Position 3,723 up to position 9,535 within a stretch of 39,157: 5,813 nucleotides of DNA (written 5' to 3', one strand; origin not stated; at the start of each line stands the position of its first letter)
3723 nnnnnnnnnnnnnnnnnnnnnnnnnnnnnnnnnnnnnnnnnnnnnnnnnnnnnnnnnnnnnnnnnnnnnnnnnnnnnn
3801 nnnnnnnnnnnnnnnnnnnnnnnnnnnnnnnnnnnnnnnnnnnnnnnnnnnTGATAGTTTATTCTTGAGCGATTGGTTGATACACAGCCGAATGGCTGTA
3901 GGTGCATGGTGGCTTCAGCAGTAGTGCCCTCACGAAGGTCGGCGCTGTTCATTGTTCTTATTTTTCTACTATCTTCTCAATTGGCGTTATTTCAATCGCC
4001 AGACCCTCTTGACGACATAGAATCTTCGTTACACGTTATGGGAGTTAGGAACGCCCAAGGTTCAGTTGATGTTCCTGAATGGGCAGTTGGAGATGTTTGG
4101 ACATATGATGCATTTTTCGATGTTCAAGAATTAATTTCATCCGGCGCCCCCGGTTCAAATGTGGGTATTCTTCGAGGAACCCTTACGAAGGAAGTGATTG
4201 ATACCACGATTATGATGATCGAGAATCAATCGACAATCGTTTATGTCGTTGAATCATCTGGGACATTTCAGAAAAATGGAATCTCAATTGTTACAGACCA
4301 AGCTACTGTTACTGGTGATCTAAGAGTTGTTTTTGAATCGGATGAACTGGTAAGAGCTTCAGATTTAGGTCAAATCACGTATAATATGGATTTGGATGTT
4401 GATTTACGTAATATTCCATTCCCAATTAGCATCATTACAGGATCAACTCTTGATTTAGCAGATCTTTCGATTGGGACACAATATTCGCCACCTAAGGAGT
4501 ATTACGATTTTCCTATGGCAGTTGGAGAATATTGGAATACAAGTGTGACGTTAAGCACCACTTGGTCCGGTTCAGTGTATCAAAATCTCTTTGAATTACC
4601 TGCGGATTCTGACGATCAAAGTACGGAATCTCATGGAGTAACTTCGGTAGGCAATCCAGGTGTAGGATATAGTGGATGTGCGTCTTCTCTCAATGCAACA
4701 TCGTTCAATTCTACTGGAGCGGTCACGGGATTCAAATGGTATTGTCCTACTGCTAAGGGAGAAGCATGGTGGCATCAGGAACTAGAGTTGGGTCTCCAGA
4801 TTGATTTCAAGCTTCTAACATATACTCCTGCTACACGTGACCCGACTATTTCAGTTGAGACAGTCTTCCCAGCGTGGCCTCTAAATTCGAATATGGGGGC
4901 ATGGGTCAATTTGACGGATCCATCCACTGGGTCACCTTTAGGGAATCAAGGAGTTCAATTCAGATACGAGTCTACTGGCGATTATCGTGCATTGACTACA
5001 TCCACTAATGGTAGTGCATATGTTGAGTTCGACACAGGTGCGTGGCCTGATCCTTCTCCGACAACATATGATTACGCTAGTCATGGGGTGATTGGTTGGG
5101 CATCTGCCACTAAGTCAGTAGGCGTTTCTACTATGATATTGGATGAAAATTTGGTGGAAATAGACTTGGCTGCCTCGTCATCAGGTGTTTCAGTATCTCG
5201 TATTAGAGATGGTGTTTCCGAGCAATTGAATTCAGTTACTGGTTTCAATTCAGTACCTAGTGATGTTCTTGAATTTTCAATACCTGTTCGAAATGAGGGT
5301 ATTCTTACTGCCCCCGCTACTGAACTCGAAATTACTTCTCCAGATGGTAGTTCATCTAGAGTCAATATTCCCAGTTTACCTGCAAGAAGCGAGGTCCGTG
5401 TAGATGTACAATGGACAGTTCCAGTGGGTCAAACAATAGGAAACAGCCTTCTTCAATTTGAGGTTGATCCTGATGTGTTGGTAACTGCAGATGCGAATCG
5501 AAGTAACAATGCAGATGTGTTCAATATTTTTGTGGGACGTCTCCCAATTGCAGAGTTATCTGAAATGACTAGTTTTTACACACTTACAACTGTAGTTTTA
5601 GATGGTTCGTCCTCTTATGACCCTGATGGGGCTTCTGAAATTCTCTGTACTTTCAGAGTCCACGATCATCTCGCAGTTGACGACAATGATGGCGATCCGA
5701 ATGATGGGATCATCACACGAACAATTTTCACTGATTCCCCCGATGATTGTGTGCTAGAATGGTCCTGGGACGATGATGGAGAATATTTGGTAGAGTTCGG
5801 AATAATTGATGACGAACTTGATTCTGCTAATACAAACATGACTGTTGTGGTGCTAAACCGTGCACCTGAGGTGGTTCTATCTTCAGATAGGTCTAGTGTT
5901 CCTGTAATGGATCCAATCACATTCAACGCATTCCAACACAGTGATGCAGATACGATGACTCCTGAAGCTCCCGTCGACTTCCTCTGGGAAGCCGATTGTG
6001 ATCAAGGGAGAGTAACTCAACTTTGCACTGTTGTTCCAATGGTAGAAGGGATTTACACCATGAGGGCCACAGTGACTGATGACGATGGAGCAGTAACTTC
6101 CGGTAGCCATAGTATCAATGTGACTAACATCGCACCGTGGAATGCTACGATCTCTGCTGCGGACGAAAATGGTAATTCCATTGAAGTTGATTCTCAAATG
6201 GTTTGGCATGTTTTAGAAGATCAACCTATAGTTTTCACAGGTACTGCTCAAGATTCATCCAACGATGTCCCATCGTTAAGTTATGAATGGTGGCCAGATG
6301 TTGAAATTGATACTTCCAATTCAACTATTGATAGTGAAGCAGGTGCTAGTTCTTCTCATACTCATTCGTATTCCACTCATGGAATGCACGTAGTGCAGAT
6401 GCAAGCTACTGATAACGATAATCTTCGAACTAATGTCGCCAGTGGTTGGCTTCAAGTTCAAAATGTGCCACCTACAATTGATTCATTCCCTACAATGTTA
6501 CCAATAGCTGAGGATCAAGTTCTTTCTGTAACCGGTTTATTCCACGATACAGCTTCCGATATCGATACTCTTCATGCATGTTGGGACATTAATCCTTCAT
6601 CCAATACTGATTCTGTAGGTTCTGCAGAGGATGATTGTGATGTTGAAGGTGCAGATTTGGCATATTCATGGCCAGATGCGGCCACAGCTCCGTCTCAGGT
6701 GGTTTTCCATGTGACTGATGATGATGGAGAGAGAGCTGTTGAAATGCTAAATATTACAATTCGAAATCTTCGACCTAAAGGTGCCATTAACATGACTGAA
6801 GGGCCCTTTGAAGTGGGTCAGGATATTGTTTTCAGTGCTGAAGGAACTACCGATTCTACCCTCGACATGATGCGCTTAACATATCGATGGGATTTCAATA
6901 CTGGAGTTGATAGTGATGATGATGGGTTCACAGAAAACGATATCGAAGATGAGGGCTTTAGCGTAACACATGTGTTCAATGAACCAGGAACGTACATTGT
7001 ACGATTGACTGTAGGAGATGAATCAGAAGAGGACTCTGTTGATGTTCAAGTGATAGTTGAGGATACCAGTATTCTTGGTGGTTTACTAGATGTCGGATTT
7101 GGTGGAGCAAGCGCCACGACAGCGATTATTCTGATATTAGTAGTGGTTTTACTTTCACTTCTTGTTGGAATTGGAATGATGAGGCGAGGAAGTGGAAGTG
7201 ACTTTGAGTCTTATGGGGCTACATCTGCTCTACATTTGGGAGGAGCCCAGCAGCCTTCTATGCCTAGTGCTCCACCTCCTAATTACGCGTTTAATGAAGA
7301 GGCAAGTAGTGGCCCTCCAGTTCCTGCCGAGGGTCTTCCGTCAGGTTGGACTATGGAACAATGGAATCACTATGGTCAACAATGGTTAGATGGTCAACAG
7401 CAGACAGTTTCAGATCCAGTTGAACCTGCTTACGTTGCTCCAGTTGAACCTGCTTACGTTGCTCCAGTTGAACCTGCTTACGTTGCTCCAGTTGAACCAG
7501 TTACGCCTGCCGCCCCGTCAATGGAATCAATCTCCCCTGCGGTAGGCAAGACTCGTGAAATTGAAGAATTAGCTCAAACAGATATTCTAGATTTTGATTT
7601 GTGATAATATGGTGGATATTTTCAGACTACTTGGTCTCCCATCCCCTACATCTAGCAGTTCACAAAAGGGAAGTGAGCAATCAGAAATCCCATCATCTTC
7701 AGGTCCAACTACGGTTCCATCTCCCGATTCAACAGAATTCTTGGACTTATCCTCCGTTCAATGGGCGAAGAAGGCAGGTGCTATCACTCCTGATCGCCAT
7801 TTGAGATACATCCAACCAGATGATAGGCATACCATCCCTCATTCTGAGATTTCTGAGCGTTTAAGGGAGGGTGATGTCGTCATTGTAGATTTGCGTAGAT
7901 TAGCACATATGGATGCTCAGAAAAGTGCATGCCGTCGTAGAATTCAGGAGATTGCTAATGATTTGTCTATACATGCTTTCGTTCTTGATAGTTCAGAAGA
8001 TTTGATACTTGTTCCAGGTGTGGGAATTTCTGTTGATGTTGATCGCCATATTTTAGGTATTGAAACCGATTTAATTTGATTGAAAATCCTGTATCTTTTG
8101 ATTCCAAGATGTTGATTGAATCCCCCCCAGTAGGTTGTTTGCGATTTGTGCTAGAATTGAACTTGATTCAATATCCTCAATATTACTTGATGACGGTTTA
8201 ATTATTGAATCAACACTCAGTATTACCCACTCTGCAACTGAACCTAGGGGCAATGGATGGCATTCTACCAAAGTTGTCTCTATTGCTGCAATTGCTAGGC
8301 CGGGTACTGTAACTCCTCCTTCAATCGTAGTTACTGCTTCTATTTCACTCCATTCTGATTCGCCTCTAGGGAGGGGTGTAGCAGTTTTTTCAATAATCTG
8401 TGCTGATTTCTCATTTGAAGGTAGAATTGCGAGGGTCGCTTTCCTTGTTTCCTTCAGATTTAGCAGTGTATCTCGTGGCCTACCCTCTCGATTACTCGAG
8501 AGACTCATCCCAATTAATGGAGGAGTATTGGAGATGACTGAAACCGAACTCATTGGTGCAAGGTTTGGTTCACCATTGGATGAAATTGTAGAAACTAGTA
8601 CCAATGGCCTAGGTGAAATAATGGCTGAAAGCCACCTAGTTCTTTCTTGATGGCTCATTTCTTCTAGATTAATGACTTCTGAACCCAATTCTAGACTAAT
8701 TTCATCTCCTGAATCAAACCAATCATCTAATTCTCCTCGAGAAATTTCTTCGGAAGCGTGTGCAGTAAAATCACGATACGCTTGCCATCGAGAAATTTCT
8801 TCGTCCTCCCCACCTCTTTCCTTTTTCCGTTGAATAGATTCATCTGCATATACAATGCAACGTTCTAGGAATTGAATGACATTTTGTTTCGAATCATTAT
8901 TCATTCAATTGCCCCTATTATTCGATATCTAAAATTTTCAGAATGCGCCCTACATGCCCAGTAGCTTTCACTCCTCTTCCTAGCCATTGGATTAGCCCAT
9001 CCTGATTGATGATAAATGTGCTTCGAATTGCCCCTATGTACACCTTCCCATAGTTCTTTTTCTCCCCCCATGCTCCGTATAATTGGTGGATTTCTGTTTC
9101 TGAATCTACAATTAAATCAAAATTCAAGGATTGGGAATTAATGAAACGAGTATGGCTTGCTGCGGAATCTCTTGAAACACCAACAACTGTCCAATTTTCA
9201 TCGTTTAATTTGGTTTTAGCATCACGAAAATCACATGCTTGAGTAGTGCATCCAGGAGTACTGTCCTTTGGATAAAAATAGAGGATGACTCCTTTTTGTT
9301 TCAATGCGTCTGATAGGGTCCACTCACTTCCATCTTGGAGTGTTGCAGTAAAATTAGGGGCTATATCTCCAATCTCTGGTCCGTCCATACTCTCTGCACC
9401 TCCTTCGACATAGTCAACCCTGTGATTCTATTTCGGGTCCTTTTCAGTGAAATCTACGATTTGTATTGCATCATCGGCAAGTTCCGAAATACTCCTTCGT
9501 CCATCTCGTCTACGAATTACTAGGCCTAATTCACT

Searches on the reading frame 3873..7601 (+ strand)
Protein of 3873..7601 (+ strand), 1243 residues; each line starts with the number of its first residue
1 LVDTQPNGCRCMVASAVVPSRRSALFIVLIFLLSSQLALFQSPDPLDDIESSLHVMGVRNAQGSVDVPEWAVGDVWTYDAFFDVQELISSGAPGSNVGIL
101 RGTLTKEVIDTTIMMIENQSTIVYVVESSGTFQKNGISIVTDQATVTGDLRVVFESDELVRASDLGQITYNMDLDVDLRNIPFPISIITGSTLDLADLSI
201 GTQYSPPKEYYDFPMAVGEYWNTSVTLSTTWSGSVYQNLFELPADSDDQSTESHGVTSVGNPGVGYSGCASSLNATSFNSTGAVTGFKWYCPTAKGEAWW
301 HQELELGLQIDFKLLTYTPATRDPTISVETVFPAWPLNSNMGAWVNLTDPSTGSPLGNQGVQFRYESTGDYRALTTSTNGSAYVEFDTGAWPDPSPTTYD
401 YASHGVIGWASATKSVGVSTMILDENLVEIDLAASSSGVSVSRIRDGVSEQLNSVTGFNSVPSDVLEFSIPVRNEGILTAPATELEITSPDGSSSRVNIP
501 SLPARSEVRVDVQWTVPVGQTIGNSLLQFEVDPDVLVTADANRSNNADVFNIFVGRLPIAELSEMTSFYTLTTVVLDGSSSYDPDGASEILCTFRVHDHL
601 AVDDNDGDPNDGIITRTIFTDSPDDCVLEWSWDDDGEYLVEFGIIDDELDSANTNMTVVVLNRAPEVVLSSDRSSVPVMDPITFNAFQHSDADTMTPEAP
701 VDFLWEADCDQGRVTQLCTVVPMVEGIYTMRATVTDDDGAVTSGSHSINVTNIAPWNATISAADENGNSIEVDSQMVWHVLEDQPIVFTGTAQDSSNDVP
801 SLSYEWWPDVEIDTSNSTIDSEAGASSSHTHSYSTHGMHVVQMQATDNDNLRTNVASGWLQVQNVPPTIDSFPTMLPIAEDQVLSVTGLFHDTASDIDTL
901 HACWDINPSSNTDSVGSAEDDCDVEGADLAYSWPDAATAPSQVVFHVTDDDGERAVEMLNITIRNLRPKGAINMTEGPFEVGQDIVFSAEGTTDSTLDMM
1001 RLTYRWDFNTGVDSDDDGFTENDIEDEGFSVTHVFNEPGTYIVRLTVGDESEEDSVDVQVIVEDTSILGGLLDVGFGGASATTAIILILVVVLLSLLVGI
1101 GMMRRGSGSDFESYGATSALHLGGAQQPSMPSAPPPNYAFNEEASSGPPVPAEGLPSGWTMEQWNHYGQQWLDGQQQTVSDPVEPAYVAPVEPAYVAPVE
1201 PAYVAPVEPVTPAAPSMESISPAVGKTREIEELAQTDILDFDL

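Call 10: search_protein_families(library=pfam, proteins=[window:3873-7601:+], max_evalue=0.001)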
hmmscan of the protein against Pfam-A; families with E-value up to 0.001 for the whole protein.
window:3873-7601:+ (1243 aa): 4 families
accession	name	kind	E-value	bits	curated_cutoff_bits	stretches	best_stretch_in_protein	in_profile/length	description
PF00801.26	PKD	-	3.2e-16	59.5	23.5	1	972-1062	4-80/80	PKD domain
PF18911.6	PKD_4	-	2.2e-12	47.3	27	1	980-1055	15-76/85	PKD domain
PF07705.17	CARDB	-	3.8e-08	33.9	22.7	1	460-547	15-98/101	CARDB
PF22352.2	K319L-like_PKD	-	7.6e-06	26.3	27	0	991-1062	20-84/84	K319L-like, PKD domain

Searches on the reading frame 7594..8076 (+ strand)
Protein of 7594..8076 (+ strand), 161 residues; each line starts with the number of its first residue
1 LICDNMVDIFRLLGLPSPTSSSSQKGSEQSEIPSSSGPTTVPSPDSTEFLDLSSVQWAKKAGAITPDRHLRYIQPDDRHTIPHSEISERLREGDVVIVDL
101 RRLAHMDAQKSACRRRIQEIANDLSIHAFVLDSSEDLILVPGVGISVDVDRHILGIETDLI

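Call 10: search_protein_families(library=pfam, proteins=[window:7594-8076:+], max_evalue=0.001)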
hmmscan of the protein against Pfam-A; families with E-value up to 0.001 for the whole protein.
window:7594-8076:+ (161 aa): 1 family
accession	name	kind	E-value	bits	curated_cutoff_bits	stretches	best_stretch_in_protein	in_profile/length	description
PF11213.13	DUF3006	-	0.0005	20.7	32.3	1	79-124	21-66/67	Protein of unknown function (DUF3006)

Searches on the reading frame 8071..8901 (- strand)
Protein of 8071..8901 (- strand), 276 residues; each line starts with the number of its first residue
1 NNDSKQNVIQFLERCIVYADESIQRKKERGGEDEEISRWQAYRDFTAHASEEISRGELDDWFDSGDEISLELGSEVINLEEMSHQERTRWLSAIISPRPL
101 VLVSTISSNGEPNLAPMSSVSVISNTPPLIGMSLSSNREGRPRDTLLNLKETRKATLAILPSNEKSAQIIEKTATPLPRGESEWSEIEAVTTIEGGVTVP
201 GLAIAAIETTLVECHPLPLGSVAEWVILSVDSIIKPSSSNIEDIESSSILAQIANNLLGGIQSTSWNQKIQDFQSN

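Call 10: search_protein_families(library=pfam, proteins=[window:8071-8901:-], max_evalue=0.001)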
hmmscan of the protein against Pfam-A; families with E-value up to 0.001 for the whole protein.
window:8071-8901:- (276 aa): 1 family
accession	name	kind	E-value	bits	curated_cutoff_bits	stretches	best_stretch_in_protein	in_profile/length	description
PF01613.24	Flavin_Reduct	-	3.2e-15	57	27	1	97-231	5-129/153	Flavin reductase like domain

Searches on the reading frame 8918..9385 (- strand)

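Call 10: search_protein_families(library=pfam, proteins=[window:8918-9385:-], max_evalue=0.001)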
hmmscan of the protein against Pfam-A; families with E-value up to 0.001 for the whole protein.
window:8918-9385:- (155 aa): 2 families
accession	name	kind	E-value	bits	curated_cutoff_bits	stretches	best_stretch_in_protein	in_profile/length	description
PF00578.27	AhpC-TSA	-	5.6e-37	126.9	26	1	5-134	1-123/124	AhpC/TSA family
PF08534.16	Redoxin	-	5.5e-21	75.3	26.6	1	6-141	3-137/148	Redoxin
